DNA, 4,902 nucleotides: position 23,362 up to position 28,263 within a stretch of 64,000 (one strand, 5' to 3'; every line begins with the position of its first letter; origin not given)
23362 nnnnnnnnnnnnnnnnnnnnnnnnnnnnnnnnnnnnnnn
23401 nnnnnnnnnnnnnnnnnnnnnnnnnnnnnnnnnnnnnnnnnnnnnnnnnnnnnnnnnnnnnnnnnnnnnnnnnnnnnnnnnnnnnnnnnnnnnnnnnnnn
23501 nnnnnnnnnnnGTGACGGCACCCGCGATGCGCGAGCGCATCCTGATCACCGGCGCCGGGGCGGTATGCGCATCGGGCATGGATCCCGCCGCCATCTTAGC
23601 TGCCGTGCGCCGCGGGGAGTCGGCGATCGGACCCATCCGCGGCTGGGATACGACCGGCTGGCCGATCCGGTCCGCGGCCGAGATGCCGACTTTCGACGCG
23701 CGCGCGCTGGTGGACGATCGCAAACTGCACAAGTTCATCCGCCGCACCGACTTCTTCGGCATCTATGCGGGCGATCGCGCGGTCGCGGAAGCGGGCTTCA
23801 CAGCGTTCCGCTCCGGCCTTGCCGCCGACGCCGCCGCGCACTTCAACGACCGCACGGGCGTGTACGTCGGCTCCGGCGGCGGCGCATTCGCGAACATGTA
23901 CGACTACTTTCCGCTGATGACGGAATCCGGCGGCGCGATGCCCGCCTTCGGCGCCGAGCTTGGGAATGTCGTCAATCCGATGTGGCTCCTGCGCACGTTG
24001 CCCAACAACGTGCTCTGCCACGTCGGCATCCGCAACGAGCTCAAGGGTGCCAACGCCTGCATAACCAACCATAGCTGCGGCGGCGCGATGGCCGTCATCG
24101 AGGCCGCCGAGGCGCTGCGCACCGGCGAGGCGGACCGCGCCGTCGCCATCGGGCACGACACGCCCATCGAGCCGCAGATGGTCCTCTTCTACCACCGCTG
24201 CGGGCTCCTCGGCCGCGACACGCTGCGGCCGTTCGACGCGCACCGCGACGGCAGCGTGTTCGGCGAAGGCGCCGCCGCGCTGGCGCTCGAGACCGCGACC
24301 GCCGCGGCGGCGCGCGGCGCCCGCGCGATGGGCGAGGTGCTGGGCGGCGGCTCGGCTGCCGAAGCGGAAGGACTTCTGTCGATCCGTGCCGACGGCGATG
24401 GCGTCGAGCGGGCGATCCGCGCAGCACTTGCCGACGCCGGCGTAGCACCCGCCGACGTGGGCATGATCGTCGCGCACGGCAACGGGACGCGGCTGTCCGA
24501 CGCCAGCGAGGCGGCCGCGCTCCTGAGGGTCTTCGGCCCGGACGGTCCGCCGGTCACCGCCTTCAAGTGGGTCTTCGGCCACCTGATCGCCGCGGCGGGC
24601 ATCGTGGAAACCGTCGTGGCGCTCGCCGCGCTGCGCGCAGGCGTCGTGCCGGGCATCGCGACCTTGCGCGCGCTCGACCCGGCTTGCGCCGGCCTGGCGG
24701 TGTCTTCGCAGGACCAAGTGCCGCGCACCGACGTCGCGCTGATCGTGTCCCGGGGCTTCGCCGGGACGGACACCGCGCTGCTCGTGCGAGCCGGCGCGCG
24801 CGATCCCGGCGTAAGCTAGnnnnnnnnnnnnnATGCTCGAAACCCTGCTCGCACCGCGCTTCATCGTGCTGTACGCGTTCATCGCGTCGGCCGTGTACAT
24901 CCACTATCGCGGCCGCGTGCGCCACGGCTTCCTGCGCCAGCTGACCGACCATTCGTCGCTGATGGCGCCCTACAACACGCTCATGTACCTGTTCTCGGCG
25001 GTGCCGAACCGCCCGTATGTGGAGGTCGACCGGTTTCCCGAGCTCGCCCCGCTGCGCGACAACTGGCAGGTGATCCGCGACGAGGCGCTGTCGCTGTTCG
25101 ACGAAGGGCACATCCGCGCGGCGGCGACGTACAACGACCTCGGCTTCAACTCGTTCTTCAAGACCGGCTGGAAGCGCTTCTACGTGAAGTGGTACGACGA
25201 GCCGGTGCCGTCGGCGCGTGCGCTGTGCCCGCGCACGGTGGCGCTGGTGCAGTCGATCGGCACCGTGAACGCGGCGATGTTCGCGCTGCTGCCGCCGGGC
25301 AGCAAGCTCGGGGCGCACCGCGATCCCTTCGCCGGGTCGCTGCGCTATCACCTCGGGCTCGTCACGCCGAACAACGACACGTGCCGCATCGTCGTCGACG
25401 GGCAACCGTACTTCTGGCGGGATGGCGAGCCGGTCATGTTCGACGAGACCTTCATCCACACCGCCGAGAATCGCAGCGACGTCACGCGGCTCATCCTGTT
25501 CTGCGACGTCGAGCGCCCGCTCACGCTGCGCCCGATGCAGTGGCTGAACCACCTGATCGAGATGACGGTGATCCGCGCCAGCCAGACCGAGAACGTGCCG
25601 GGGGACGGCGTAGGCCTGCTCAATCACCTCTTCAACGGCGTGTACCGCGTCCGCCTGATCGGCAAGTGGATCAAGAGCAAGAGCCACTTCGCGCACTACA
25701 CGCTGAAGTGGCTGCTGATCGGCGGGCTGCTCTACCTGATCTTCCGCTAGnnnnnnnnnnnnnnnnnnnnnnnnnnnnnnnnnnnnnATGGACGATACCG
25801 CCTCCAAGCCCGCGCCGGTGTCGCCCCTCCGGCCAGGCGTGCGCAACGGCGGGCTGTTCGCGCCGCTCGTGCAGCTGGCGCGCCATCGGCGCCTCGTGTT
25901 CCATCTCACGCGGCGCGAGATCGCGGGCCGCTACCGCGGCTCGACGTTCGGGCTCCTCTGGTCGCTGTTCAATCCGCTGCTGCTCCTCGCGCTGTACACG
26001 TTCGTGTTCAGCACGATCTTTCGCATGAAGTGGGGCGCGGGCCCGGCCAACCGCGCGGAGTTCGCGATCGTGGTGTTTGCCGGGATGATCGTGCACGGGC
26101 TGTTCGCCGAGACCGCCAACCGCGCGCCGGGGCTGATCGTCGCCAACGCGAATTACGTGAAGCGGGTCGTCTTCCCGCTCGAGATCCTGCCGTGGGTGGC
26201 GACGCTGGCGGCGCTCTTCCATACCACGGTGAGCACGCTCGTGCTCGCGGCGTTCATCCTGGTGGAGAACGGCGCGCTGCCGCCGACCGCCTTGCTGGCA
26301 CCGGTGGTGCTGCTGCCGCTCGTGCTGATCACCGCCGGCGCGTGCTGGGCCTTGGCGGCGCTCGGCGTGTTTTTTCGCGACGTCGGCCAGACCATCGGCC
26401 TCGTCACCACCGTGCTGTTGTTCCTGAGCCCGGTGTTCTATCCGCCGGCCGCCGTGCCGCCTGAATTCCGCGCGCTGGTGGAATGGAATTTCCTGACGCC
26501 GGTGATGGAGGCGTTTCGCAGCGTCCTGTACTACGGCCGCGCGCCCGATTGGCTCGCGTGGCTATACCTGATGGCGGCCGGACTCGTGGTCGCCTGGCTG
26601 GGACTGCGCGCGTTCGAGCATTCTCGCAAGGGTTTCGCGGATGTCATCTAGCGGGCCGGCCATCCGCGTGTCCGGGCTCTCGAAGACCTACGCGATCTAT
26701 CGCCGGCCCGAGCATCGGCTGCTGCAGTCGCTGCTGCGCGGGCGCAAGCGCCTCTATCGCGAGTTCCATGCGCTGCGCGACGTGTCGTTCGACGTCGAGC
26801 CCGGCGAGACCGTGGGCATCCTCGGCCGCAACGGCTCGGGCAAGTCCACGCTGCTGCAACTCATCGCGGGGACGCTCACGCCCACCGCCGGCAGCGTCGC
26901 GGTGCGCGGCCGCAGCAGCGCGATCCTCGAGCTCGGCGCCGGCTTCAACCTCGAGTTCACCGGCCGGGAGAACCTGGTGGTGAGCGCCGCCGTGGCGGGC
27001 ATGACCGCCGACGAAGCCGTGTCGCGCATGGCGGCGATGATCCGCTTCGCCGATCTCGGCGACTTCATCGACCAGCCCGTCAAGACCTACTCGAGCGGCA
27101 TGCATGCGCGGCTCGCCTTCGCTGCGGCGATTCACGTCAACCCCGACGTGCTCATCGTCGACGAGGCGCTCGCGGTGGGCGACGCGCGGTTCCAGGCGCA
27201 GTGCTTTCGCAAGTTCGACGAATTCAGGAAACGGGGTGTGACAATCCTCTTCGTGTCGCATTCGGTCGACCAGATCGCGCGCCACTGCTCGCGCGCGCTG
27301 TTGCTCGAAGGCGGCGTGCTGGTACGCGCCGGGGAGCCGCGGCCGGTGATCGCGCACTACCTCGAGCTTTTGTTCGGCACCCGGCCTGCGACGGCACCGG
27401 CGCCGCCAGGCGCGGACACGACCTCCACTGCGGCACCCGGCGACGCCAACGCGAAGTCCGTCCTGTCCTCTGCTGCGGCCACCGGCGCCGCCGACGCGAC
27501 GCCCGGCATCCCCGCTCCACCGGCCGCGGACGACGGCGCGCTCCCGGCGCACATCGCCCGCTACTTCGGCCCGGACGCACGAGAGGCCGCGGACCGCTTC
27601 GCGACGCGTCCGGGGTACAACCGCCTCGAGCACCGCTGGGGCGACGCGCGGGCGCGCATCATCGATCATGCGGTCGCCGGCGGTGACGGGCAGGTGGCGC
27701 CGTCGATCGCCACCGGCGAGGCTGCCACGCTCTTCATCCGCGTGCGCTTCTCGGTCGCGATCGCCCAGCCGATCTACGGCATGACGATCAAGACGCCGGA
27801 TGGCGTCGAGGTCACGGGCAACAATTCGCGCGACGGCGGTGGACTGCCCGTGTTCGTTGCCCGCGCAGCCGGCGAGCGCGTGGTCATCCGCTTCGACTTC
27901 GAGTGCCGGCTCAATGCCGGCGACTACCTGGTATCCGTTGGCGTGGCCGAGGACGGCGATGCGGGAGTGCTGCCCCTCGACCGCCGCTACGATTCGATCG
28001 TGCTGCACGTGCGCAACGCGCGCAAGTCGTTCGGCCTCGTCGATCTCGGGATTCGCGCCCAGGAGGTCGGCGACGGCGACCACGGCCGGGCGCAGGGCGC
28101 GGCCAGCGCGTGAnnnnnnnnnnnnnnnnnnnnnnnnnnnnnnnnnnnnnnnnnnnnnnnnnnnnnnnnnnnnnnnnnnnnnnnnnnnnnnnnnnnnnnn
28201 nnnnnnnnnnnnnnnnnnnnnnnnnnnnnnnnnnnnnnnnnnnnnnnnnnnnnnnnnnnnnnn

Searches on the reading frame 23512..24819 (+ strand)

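Call 8: search_protein_families(library=pfam, proteins=[window:23512-24819:+], max_evalue=0.01)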
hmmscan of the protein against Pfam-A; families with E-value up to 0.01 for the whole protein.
window:23512-24819:+ (435 aa): 2 families
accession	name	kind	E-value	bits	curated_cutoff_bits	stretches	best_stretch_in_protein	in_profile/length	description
PF00109.32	ketoacyl-synt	-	1.5e-23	84.2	20.8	1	8-263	2-250/252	Beta-ketoacyl synthase, N-terminal domain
PF02801.28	Ketoacyl-synt_C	-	3.2e-23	82.4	20.8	1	275-383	3-116/119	Beta-ketoacyl synthase, C-terminal domain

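Call 10: search_protein_families(library=ncbifam, proteins=[window:23512-24819:+], max_evalue=0.01)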
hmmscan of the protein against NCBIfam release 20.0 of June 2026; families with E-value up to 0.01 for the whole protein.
window:23512-24819:+ (435 aa): 20 families
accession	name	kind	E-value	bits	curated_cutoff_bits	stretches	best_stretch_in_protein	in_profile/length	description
TIGR03150.1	fabF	equivalog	2.5e-68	230.7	493.75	1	9-425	2-406/407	beta-ketoacyl-ACP synthase II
NF005589.0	PRK07314.1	subfamily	3.1e-63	214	387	1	6-426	2-410/413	beta-ketoacyl-ACP synthase II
NF006274.0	PRK08439.1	equivalog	1e-53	182.6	621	1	8-424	2-402/406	beta-ketoacyl-ACP synthase II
NF004970.0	PRK06333.1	subfamily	4e-53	180.8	525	1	7-426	3-420/424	beta-ketoacyl-ACP synthase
NF058662.1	cispenta_AmcF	equivalog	5.9e-47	160.4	325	1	182-425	123-367/369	cispentacin biosynthesis acyltransferase subunit AmcF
NF006587.0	PRK09116.1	equivalog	2.3e-42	145.2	470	1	8-426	2-405/408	beta-ketoacyl-ACP synthase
NF005490.0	PRK07103.1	equivalog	9e-40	137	445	1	6-426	2-411/414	polyketide beta-ketoacyl:acyl carrier protein synthase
NF005935.0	PRK07967.1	equivalog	1.4e-38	132.8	630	1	8-426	2-402/406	beta-ketoacyl-ACP synthase I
NF005076.0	PRK06501.1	equivalog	1.2e-36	126.5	629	1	178-425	165-420/425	beta-ketoacyl-ACP synthase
NF005916.1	PRK07910.1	equivalog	2e-35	122.5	560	1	152-423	135-413/418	KasA/KasB family beta-ketoacyl-ACP synthase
NF004618.0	PRK05952.1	equivalog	5.2e-35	121.1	455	1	160-426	119-381/384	beta-ketoacyl-ACP synthase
NF006434.0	PRK08722.1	equivalog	7e-35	120.7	759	1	7-425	3-411/414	beta-ketoacyl-ACP synthase II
NF006618.0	PRK09185.1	subfamily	7.5e-35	120.7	407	1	91-425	74-390/394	beta-ketoacyl-ACP synthase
NF041183.1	Pks2_ls1_myc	equivalog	9.8e-23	79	2400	1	177-389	162-376/2086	sulfolipid-1 biosynthesis phthioceranic/hydroxyphthioceranic acid synthase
NF045894.1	PKS_plus_SDR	equivalog_domain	4.6e-22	77.5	1740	1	193-381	178-372/1515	type I polyketide synthase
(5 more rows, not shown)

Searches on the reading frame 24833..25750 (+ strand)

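Call 8: search_protein_families(library=pfam, proteins=[window:24833-25750:+], max_evalue=0.01)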
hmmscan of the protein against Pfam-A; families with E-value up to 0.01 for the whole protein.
window:24833-25750:+ (305 aa): 1 family
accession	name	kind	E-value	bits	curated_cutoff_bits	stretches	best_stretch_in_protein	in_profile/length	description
PF05118.21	Asp_Arg_Hydrox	-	4.6e-47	160.2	22.6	1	76-229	2-157/157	Aspartyl/Asparaginyl beta-hydroxylase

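Call 10: search_protein_families(library=ncbifam, proteins=[window:24833-25750:+], max_evalue=0.01)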
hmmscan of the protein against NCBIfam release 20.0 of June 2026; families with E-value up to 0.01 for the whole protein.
window:24833-25750:+ (305 aa): 2 families
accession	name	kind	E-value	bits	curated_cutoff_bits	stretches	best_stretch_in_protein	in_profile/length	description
NF033391.2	lipid_A_LpxO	equivalog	1.4e-131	437.9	500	1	10-304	2-296/297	lipid A hydroxylase LpxO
NF052565.1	OrnLipAcylHsRhiz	equivalog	2.8e-31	108.6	450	1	48-243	30-227/259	ornithine lipid ester-linked acyl 2-hydroxylase OlsC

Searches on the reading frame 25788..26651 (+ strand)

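Call 8: search_protein_families(library=pfam, proteins=[window:25788-26651:+], max_evalue=0.01)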
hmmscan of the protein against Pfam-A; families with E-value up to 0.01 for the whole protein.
window:25788-26651:+ (287 aa): 1 family
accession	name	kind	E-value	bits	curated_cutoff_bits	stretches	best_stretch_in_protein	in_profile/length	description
PF01061.29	ABC2_membrane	-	1.1e-22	81.1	26.9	1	37-248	3-211/211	ABC-2 type transporter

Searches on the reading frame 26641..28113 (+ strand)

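Call 8: search_protein_families(library=pfam, proteins=[window:26641-28113:+], max_evalue=0.01)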
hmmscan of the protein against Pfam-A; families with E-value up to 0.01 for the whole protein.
window:26641-28113:+ (490 aa): 6 families
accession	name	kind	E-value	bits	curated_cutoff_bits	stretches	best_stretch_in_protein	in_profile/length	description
PF14524.12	Wzt_C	-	1.5e-27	96.8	30.4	1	330-469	2-143/143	Wzt C-terminal domain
PF00005.33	ABC_tran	-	1e-24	88.1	25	1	45-177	1-136/137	ABC transporter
PF13476.12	AAA_23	-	5.1e-05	24.4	27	1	42-81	7-45/201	AAA domain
PF13304.12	AAA_21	-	0.00012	22.7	27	1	59-76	3-20/304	AAA domain, putative AbiEii toxin, Type IV TA system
PF13555.12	AAA_29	-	0.00018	21.6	27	1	46-82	13-49/61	P-loop containing region of AAA domain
PF00004.35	AAA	-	0.0056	17.6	21.2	0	61-216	4-118/131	ATPase family associated with various cellular activities (AAA)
